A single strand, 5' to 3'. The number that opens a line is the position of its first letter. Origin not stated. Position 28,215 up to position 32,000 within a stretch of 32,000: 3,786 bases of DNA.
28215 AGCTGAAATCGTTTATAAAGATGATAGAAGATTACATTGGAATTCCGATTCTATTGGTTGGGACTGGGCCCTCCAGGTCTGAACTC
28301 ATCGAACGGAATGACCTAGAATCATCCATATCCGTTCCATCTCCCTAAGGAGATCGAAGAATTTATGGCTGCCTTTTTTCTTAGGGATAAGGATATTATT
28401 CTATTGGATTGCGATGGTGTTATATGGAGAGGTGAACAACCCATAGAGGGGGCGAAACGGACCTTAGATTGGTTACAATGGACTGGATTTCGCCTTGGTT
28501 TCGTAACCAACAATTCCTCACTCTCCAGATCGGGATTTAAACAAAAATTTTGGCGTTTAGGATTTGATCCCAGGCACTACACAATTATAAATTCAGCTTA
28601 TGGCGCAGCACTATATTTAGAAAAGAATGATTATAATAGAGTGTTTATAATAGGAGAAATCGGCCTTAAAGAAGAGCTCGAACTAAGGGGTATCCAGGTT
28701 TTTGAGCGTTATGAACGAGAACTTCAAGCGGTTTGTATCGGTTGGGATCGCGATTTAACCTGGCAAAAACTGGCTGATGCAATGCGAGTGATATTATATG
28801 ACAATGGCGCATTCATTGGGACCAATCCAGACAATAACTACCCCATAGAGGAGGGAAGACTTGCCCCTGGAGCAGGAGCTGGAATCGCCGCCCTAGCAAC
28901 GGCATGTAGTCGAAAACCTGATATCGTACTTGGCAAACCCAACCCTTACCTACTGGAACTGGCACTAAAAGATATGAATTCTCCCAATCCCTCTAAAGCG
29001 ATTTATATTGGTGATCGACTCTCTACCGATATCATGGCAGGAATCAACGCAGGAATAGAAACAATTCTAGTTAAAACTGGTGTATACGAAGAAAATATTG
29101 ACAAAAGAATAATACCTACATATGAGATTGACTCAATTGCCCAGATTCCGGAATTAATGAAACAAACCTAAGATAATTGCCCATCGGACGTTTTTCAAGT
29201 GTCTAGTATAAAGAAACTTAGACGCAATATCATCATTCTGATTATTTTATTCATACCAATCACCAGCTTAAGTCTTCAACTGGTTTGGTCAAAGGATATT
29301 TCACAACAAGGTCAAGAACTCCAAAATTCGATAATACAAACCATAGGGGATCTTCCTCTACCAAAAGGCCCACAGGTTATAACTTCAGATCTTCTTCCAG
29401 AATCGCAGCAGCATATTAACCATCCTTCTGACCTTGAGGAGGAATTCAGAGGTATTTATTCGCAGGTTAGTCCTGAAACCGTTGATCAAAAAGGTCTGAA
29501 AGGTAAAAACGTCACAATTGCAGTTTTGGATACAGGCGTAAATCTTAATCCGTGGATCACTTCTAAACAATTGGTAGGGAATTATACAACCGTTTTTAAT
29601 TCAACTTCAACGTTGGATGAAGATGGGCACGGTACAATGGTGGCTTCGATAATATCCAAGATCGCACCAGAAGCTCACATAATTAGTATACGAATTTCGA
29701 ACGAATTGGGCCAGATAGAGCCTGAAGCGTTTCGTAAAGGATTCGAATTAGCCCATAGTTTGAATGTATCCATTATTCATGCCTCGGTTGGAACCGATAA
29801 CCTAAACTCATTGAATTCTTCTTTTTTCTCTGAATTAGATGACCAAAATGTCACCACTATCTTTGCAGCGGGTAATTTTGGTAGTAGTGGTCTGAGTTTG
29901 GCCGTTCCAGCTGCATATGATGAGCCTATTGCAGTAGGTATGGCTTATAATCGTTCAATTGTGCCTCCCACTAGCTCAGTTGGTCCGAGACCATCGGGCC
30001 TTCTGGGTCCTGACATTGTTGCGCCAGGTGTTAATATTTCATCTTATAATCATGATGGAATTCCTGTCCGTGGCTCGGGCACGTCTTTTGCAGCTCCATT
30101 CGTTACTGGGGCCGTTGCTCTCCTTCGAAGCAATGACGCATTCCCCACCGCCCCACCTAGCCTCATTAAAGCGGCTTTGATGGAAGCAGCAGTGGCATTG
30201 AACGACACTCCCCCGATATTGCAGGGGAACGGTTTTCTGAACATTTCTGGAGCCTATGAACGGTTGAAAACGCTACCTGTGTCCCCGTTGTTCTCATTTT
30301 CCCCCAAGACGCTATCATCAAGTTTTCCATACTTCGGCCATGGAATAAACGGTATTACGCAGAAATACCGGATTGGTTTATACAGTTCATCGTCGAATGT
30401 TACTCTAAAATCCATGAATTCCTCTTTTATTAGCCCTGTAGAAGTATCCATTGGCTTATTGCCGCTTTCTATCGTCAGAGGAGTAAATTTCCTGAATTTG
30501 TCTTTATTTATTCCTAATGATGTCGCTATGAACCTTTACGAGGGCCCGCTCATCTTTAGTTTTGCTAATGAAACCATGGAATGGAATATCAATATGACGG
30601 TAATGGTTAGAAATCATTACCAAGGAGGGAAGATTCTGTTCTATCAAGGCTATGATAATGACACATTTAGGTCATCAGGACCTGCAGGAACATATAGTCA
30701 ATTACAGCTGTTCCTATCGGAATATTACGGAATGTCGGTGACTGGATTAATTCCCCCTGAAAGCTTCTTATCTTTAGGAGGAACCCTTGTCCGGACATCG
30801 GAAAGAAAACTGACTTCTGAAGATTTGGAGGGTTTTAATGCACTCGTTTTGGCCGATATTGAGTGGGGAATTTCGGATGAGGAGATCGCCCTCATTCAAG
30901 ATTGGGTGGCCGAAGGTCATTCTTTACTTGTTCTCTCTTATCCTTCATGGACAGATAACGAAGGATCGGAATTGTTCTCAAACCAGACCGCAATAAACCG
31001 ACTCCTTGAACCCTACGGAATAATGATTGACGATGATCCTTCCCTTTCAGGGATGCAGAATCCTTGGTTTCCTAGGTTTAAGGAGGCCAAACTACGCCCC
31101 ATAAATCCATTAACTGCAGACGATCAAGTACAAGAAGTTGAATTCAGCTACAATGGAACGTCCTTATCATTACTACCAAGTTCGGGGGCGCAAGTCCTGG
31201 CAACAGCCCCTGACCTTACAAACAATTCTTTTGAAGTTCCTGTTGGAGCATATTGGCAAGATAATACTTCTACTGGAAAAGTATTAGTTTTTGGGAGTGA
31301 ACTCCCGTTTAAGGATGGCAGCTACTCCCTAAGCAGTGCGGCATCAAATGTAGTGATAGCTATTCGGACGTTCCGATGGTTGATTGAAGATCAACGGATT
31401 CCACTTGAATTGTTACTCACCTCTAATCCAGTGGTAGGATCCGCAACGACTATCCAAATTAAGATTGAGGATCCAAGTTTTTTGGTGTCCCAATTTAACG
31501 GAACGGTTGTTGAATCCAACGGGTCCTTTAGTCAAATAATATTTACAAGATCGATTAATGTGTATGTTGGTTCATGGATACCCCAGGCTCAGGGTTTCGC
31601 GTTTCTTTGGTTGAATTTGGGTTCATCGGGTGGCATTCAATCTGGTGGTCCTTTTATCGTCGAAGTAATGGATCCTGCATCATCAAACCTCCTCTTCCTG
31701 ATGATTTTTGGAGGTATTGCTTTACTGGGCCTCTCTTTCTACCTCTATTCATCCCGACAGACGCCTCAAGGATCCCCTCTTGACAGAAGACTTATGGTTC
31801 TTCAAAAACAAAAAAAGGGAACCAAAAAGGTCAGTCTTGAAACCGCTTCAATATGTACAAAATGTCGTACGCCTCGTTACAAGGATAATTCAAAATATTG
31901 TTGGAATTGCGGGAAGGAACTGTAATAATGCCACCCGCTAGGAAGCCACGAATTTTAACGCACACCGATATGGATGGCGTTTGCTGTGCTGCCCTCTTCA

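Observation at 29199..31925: Archaeal subtilase collinear with eukaryotic site-1 protease (SKI-1/S1P/MBTPS1)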

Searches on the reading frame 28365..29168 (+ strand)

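Call 56: search_protein_families(library=pfam, proteins=[window:28365-29168:+], max_evalue=0.0001)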
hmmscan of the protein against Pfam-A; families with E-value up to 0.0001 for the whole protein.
window:28365-29168:+ (268 aa): 4 families
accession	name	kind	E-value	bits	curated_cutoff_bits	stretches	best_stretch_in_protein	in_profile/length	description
PF13344.12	Hydrolase_6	-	6.1e-26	90.9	27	1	12-111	1-101/101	Haloacid dehalogenase-like hydrolase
PF13242.12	Hydrolase_like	-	2.3e-17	63.1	22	1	188-259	1-73/75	HAD-hyrolase-like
PF00702.32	Hydrolase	-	1.4e-15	58.6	26.4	1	10-230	2-191/191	haloacid dehalogenase-like hydrolase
PF13419.12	HAD_2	-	6.9e-10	39.8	23.8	1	187-236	131-178/178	Haloacid dehalogenase-like hydrolase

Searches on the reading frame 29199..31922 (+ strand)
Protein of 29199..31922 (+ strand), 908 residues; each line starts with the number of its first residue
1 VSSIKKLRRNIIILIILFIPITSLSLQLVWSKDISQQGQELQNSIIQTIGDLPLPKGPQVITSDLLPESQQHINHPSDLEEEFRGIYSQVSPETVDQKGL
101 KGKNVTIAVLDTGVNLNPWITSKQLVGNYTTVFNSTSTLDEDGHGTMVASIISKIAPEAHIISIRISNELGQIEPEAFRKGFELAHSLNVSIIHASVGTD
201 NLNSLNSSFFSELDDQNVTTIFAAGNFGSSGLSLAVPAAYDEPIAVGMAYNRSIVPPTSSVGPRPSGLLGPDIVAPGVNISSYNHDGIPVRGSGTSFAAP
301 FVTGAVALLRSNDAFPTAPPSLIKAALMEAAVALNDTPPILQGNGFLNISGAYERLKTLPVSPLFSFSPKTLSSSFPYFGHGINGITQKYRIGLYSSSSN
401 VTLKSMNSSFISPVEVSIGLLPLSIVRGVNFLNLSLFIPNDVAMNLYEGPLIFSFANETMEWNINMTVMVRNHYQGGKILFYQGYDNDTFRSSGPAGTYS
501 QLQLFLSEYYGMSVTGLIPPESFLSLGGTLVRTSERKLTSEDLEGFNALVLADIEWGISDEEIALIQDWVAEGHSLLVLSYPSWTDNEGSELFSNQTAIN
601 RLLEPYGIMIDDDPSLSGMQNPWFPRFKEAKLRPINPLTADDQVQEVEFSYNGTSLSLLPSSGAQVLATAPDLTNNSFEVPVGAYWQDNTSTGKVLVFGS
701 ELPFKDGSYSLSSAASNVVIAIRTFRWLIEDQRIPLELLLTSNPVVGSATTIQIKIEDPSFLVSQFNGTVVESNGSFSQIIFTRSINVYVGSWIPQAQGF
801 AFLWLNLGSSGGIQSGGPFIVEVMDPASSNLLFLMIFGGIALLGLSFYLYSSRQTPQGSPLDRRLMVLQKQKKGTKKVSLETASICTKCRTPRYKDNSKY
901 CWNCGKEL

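Call 4: search_protein_families(library=pfam, proteins=[window:29199-31922:+], max_evalue=1)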
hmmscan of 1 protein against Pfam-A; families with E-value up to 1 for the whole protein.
window:29199-31922:+ (908 aa): 7 families
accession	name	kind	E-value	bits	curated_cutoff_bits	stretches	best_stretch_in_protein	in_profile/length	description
PF00082.27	Peptidase_S8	-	1.6e-33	116.7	21.8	1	102-344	1-287/288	Subtilase family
PF23355.1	IFT52_GIFT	-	4.4e-07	29.7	27.2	1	534-615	34-108/246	IFT52 GIFT domain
PF09822.16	ABC_transp_aux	-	5.8e-06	26.2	34.7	1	537-614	37-118/288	ABC-type uncharacterized transport system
PF13240.11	Zn_Ribbon_1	-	0.091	13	25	1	886-908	2-23/23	zinc-ribbon domain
PF06677.18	Auto_anti-p27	-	0.25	11.9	24.1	1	883-905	15-40/40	Sjogren's syndrome/scleroderma autoantigen 1 (Autoantigen p27)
PF23090.1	MBTPS1_4th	-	0.27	11.1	27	0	528-580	56-109/275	MBTPS1, fourth GATase-like domain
PF12773.13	DZR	-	0.28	11.8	27.3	1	884-905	25-45/45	Double zinc ribbon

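Call 5: search_solved_structures(query=window:29199-31922:+, max_evalue=0.01, show_alignments=2)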
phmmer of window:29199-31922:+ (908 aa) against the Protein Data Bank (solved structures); distinct sequences matched with E-value up to 0.01: 129 (the best 60 are shown).
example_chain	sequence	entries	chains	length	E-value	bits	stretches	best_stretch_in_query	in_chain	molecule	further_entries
9zio_S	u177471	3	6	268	1.9e-20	75.8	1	88-352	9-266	SUBTILISIN BPN'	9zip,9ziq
6u9l_S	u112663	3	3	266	3.1e-20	75.1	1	88-352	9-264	SUBTILISIN BPN'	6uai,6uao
6ube_S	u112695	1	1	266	3.1e-20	75.1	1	88-352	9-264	SUBTILISIN BPN'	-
3f49_S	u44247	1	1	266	4.5e-20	74.6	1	88-352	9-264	Subtilisin BPN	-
3bgo_S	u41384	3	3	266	1.1e-19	73.3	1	88-352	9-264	Subtilisin BPN'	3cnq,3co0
5ox2_A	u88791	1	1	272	3.9e-19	71.5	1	88-353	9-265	Subtilisin BPN'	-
7am8_A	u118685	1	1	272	7.4e-19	70.5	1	88-353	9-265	Subtilisin BPN'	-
7am6_A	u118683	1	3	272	2.3e-18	68.9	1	88-353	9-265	Subtilisin BPN'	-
7am4_A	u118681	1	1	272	2.3e-18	68.9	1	88-353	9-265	Subtilisin BPN'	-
7am5_A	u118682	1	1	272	3.5e-18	68.3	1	88-353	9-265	Subtilisin BPN'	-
7am3_A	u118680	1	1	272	4.3e-18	68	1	88-353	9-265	Subtilisin BPN'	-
1gnv_A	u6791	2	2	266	6.1e-18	67.5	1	88-352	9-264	SUBTILISIN BPN'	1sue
7am7_A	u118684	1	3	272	6.3e-18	67.5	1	88-353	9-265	Subtilisin BPN'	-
7y6m_C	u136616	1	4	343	8.3e-18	67.1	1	91-352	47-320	Intracellular serine protease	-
1gns_A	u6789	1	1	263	1.1e-17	66.6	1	88-352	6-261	SUBTILISIN BPN'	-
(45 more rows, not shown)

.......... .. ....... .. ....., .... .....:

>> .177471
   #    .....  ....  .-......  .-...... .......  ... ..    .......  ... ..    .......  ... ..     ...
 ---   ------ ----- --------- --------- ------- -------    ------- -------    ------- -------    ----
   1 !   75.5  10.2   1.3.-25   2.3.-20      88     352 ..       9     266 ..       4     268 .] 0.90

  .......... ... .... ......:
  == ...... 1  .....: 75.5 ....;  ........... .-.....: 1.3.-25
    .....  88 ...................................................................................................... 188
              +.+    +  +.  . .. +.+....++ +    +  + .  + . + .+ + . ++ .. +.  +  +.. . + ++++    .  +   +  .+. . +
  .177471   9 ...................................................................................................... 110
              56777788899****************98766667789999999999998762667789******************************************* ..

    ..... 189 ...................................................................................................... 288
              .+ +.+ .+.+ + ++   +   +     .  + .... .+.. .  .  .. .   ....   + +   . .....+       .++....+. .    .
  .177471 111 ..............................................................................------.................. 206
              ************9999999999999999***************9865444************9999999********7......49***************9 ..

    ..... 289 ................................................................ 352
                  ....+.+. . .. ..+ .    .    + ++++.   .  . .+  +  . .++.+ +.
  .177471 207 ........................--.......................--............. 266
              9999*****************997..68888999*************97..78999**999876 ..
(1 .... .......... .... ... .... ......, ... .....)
